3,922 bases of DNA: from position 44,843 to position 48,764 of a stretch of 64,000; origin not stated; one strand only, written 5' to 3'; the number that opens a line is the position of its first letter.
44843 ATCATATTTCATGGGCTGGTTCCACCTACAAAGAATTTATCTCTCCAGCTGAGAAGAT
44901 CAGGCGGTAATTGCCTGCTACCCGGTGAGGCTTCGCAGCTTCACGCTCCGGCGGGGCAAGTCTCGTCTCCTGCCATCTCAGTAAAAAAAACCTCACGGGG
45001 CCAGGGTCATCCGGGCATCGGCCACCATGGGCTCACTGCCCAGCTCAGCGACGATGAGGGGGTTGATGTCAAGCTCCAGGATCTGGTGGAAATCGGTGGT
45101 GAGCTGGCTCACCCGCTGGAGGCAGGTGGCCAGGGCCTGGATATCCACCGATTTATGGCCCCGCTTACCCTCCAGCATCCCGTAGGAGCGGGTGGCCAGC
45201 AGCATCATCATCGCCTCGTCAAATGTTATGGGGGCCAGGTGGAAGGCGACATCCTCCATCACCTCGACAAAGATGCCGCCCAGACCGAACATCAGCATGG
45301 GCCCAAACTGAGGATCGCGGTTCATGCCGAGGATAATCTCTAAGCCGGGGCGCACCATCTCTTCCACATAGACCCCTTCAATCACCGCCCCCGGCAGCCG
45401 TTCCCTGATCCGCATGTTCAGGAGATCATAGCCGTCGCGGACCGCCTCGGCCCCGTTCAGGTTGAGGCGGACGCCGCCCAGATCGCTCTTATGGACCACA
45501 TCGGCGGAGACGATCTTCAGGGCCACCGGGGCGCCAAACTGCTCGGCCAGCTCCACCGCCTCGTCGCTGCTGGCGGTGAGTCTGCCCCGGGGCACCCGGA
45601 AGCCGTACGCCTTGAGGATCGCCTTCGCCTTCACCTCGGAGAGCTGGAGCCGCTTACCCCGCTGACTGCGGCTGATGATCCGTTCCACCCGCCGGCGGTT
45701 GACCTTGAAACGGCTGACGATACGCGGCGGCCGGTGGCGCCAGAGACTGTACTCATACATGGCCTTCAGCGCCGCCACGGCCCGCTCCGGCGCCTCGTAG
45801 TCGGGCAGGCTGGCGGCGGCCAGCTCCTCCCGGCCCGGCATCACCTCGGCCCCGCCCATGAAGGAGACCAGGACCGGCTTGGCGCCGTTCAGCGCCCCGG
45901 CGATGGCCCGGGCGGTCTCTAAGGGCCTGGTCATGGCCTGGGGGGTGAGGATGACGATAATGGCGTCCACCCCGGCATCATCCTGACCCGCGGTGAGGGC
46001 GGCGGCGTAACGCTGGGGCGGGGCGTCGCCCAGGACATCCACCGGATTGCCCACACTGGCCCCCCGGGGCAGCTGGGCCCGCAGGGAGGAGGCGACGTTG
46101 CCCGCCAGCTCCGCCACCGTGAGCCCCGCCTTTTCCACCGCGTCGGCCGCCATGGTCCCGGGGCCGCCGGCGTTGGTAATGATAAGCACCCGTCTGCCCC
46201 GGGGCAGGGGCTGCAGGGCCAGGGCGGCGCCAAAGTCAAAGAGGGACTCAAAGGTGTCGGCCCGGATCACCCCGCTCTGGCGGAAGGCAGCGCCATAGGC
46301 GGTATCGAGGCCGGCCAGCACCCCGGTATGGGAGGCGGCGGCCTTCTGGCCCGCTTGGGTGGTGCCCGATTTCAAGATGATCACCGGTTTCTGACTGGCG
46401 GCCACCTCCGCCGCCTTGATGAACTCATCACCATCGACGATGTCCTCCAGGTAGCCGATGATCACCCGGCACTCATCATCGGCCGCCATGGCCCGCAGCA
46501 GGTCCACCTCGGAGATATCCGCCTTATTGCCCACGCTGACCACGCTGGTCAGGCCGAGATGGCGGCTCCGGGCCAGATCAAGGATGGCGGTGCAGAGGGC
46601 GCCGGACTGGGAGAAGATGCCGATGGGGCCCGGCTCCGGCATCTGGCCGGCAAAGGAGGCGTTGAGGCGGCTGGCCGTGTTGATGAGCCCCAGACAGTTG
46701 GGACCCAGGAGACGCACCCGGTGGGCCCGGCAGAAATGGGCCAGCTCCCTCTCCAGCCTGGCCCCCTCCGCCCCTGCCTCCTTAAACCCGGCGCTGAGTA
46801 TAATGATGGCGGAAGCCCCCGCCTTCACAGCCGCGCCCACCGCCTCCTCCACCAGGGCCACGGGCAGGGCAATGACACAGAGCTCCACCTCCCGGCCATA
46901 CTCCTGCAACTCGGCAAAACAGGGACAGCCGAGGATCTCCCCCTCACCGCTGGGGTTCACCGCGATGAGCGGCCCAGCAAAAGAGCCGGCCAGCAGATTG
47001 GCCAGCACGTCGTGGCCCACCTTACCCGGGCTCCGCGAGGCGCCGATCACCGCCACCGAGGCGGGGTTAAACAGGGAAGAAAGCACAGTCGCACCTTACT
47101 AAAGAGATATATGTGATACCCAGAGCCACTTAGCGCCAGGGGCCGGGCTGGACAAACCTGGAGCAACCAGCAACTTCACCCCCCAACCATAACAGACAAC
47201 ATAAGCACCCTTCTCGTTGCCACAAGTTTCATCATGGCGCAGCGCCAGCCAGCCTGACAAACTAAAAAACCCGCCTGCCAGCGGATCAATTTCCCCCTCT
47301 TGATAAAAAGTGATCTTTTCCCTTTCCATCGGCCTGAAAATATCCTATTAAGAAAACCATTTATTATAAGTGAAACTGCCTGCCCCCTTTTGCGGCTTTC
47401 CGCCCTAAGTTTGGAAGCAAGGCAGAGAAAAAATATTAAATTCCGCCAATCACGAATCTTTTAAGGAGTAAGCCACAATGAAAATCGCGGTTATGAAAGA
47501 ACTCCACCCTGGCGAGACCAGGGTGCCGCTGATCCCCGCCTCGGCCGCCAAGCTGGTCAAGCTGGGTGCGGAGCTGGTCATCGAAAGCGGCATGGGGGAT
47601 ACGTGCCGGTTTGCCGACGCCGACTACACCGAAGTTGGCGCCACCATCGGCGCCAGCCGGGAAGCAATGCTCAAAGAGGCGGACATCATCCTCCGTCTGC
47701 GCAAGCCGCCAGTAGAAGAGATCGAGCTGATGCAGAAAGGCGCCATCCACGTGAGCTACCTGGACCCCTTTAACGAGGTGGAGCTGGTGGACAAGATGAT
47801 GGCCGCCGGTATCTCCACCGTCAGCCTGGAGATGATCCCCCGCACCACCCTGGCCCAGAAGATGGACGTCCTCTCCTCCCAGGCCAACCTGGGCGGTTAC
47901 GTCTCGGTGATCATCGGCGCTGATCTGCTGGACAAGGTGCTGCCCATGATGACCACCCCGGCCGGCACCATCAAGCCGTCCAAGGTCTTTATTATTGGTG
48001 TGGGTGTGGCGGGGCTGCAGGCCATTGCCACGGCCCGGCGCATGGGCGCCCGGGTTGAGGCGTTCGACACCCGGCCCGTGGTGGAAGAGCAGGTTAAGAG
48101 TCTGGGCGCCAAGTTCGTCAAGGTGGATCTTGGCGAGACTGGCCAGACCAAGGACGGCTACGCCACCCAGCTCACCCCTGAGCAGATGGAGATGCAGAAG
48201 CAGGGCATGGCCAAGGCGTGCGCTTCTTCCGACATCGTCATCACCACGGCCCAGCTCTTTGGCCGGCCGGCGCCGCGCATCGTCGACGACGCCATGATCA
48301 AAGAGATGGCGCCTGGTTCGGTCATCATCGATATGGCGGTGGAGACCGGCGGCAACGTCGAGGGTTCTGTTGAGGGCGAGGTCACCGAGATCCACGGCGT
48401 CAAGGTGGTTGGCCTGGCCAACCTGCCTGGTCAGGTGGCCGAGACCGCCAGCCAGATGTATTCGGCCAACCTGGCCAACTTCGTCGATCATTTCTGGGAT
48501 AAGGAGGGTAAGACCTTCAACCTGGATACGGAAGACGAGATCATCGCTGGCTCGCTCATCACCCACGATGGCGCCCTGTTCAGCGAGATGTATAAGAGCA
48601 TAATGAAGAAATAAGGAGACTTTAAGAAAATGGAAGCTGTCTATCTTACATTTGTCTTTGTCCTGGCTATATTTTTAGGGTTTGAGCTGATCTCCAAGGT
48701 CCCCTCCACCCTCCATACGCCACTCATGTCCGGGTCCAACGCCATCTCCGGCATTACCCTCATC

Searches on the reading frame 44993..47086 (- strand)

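Call 56: search_protein_families(library=pfam, proteins=[window:44993-47086:-], max_evalue=0.00001)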
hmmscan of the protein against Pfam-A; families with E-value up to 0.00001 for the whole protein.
window:44993-47086:- (697 aa): 6 families
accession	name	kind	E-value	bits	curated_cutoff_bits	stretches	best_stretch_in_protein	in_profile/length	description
PF13549.11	ATP-grasp_5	-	1.2e-78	263.9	27.6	1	476-695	4-221/221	ATP-grasp domain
PF13607.11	Succ_CoA_lig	-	2.5e-50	170.3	27.4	1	152-288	1-137/138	Succinyl-CoA ligase like flavodoxin domain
PF13380.12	CoA_binding_2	-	3.4e-20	73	22.8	1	10-136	2-115/116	CoA binding domain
PF19045.5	Ligase_CoA_2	-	6.2e-16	59.3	23.7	1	300-447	1-155/162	Ligase-CoA domain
PF02629.25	CoA_binding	-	2.3e-08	35.1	22.3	1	8-100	3-97/97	CoA binding domain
PF08442.15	ATP-grasp_2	-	2e-07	31.3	29.5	1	482-678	2-201/202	ATP-grasp domain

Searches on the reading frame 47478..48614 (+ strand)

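Call 56: search_protein_families(library=pfam, proteins=[window:47478-48614:+], max_evalue=0.00001)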
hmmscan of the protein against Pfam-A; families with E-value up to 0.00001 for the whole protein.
window:47478-48614:+ (378 aa): 3 families
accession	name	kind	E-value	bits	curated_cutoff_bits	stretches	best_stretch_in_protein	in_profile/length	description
PF01262.27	AlaDh_PNT_C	-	5.6e-64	215.9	23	1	143-368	1-212/214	Alanine dehydrogenase/PNT, C-terminal domain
PF05222.21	AlaDh_PNT_N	-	1.4e-37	129.4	30.4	1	5-138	2-135/136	Alanine dehydrogenase/PNT, N-terminal domain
PF02826.25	2-Hacid_dh_C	-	4.1e-08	33.2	25.1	0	164-217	33-86/178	D-isomer specific 2-hydroxyacid dehydrogenase, NAD binding domain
